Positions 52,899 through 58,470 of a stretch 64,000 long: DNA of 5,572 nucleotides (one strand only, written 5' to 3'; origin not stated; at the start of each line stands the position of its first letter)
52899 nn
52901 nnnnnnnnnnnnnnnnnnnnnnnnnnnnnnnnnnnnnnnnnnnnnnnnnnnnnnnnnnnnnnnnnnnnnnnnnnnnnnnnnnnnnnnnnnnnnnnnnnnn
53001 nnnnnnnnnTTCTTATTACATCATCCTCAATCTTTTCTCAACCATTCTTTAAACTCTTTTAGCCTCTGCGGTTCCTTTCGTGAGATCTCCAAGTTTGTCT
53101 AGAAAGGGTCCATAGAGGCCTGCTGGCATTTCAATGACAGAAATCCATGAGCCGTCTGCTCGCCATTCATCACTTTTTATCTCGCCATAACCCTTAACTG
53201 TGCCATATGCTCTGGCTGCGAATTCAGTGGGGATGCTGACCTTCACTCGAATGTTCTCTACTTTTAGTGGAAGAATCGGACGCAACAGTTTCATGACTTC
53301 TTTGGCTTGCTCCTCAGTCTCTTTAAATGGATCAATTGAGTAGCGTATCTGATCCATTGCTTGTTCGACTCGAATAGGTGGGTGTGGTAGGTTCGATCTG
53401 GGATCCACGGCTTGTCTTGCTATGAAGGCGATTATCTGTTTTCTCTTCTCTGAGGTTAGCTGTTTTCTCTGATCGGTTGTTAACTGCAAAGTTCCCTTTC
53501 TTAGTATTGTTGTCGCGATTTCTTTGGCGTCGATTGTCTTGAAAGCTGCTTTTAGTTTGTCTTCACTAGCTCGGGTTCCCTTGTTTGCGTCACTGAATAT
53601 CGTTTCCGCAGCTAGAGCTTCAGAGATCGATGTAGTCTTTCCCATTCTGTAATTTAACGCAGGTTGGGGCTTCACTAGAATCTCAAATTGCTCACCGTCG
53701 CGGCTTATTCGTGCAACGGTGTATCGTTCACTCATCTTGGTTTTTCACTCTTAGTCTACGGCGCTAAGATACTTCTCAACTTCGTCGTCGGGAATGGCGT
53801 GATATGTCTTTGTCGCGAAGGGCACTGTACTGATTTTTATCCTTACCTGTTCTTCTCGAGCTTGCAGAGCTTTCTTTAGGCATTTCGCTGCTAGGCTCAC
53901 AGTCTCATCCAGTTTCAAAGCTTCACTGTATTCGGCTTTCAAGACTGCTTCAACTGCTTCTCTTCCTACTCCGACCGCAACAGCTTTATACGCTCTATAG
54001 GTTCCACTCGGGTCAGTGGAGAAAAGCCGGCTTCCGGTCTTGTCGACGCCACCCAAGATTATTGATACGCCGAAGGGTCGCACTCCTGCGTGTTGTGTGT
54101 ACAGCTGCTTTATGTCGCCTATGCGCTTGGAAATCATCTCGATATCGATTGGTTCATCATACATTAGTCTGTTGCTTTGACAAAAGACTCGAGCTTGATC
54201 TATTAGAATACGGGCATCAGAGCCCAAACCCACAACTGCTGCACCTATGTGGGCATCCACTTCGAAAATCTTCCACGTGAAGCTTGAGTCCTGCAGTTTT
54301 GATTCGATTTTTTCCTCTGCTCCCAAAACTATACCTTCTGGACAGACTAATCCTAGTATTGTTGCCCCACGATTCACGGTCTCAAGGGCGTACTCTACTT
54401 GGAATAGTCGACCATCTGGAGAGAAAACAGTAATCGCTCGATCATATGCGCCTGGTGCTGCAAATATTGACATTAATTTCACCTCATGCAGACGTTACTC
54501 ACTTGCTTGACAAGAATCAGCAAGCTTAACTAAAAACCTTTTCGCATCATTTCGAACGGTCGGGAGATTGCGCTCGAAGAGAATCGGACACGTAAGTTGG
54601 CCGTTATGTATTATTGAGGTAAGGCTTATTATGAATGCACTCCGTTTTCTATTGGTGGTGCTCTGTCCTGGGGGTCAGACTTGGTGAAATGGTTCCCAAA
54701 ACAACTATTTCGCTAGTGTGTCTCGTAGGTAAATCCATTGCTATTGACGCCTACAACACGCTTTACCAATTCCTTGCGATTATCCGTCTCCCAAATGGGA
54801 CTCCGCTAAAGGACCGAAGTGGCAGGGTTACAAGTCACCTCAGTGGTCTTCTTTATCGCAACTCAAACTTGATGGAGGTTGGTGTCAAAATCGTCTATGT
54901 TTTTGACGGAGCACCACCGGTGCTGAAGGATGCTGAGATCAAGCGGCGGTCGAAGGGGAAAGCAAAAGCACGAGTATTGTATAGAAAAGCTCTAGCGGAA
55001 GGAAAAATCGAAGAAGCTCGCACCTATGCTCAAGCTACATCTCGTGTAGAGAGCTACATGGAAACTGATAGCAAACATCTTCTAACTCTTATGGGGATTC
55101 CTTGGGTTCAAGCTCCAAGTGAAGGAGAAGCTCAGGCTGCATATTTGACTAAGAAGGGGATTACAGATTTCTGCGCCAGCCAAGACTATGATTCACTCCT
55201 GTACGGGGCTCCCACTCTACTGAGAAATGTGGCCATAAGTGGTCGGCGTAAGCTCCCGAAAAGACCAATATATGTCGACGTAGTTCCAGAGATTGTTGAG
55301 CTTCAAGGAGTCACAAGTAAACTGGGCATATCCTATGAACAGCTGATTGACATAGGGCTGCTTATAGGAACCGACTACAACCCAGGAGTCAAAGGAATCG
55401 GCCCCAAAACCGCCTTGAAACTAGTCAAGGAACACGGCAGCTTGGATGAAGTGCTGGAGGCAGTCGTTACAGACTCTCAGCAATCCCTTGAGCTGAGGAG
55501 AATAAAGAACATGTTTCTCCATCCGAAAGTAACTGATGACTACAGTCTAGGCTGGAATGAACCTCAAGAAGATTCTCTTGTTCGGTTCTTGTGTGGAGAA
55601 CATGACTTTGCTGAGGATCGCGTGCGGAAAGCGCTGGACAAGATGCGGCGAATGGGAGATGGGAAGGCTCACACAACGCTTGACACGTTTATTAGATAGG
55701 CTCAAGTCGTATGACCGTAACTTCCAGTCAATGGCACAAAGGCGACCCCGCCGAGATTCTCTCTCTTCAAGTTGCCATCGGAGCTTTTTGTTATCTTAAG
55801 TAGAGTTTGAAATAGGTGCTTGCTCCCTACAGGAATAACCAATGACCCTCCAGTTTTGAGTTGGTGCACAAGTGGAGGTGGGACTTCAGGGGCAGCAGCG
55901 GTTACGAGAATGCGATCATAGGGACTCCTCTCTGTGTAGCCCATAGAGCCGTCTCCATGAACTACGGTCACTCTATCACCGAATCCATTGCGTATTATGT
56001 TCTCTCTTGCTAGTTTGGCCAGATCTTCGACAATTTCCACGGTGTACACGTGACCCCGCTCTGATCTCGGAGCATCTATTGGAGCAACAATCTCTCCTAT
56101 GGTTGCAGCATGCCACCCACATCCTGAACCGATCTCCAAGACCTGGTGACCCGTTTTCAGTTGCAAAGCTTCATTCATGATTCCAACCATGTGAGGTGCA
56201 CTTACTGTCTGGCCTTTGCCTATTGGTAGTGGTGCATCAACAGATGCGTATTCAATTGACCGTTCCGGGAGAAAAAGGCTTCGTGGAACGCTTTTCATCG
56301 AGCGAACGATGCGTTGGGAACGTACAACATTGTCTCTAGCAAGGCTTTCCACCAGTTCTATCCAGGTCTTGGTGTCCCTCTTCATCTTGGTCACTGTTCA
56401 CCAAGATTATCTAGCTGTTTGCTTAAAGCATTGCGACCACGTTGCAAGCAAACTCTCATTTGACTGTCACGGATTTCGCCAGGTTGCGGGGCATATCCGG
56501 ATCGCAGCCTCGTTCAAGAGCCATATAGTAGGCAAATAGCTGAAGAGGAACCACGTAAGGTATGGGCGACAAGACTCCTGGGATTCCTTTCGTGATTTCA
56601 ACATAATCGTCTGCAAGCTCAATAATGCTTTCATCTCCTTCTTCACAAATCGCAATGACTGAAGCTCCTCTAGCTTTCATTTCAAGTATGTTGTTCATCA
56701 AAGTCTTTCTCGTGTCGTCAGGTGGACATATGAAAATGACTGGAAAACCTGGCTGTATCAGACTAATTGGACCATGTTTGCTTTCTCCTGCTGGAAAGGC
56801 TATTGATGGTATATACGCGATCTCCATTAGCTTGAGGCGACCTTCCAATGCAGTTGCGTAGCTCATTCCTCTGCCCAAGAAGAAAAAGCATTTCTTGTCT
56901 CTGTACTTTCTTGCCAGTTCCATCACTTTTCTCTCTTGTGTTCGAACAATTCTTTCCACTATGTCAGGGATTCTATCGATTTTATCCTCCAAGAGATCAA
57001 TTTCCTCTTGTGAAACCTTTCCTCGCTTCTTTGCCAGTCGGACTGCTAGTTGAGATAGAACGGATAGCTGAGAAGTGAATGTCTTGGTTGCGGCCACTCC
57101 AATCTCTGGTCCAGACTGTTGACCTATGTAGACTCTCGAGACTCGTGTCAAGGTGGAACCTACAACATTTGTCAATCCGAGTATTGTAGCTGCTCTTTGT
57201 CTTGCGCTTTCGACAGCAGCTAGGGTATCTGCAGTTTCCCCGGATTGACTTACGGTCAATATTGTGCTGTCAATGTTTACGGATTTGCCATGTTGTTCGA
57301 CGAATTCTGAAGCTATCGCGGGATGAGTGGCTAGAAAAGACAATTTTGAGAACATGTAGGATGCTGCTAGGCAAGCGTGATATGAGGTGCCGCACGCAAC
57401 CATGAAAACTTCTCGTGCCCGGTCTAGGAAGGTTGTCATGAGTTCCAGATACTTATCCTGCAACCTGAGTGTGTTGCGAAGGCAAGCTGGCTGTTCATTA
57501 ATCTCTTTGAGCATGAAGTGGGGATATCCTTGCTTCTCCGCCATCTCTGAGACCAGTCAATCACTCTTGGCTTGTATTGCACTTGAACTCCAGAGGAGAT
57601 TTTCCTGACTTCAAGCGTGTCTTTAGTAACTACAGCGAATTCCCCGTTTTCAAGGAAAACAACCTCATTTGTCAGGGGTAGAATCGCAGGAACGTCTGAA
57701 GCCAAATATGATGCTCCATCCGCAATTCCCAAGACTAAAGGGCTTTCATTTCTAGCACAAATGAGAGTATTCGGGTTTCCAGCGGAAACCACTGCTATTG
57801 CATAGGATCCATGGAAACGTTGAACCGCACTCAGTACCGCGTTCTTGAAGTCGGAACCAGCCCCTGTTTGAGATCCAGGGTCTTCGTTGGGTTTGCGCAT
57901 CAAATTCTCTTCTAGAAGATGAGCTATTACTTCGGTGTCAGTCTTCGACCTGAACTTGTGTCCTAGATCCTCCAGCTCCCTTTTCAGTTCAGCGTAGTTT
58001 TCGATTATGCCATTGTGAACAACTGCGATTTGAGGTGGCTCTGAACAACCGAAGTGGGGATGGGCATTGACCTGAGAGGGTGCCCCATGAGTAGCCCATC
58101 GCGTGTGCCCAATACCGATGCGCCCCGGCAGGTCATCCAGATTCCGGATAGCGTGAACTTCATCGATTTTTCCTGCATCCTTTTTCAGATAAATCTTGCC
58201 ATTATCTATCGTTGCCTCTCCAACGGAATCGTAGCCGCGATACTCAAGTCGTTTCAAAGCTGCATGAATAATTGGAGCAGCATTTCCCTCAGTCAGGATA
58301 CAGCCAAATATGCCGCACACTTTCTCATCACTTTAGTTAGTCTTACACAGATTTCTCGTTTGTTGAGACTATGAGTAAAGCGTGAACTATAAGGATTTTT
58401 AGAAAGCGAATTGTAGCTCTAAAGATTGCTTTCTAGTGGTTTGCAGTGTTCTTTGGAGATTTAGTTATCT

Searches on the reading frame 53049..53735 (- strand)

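Call 25: search_protein_families(library=pfam, proteins=[window:53049-53735:-], max_evalue=0.01)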
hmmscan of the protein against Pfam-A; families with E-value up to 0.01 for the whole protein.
window:53049-53735:- (228 aa): 4 families
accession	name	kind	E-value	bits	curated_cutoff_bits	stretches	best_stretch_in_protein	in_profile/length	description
PF01172.24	SBDS_N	-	8e-25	87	24.6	1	6-91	3-88/88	Shwachman-Bodian-Diamond syndrome (SBDS) N-terminal domain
PF09377.16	SBDS_domain_II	-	1.4e-23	83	27.2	1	99-159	1-61/62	SBDS protein, domain II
PF20268.4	SBDS_C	-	1.4e-15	57.4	27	1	162-224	1-65/71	SBDS protein, C-terminal domain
PF20939.2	MsrA_helical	-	0.0061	16.7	23.7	0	172-199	12-39/51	Selenoprotein methionine sulfoxide reductase A, helical domain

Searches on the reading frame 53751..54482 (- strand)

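Call 25: search_protein_families(library=pfam, proteins=[window:53751-54482:-], max_evalue=0.01)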
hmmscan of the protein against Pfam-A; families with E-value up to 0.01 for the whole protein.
window:53751-54482:- (243 aa): 2 families
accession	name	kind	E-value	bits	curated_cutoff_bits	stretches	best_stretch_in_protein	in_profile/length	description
PF00227.31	Proteasome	-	8.7e-51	172.7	22.4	1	36-208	1-176/189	Proteasome subunit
PF10584.14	Proteasome_A_N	-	6.4e-14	51.8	27.7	1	13-34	1-22/23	Proteasome subunit A N-terminal signature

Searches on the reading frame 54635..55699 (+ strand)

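Call 51: search_protein_families(library=pfam, proteins=[window:54635-55699:+], max_evalue=0.001)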
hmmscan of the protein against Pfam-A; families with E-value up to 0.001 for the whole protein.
window:54635-55699:+ (354 aa): 4 families
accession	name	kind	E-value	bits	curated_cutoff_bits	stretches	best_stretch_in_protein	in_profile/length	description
PF00867.23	XPG_I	-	3.5e-26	91.9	24.9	1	154-247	1-89/89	XPG I-region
PF00752.23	XPG_N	-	3.3e-14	53.6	22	1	27-111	21-100/101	XPG N-terminal domain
PF01367.25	5_3_exonuc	-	1e-09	39.2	40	1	235-283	4-56/97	5'-3' exonuclease, C-terminal SAM fold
PF14520.12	HHH_5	-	0.00027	21.8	27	1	252-280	7-36/57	Helix-hairpin-helix domain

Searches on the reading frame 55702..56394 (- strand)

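Call 51: search_protein_families(library=pfam, proteins=[window:55702-56394:-], max_evalue=0.001)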
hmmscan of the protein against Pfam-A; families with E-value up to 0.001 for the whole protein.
window:55702-56394:- (230 aa): 2 families
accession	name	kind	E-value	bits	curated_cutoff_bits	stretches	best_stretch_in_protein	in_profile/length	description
PF01135.25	PCMT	-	6.8e-60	202.9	20.3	1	13-225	5-208/210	Protein-L-isoaspartate(D-aspartate) O-methyltransferase (PCMT)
PF08704.16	GCD14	-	1.3e-05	25.4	26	1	72-148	31-100/247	tRNA methyltransferase complex GCD14 subunit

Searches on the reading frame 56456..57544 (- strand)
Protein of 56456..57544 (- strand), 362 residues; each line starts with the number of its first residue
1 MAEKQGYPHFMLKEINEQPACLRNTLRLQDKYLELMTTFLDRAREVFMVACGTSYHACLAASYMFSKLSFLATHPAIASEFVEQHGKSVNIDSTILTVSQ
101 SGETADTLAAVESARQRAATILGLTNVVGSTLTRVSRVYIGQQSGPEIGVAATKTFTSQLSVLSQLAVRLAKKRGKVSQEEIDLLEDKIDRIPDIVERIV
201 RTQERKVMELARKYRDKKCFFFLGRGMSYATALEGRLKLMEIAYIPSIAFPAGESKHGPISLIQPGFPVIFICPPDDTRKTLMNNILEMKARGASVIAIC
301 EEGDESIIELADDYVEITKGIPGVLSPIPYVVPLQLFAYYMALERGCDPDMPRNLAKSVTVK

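Call 51: search_protein_families(library=pfam, proteins=[window:56456-57544:-], max_evalue=0.001)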
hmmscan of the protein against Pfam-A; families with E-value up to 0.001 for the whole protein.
window:56456-57544:- (362 aa): 2 families
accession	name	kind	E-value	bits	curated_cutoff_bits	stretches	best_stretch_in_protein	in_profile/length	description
PF01380.27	SIS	-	7.6e-53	178.2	25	2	41-169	3-131/131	SIS domain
PF13580.11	SIS_2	-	0.00013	22.4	27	0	65-125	79-137/138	SIS domain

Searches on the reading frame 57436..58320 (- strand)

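Call 51: search_protein_families(library=pfam, proteins=[window:57436-58320:-], max_evalue=0.001)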
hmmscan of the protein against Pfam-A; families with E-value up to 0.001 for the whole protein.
window:57436-58320:- (294 aa): 2 families
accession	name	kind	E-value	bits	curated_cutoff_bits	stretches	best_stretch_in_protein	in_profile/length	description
PF13522.11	GATase_6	-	9.8e-22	77.8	27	1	66-209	10-130/130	Glutamine amidotransferase domain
PF13537.11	GATase_7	-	2.5e-17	63.5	25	1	93-214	19-122/123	Glutamine amidotransferase domain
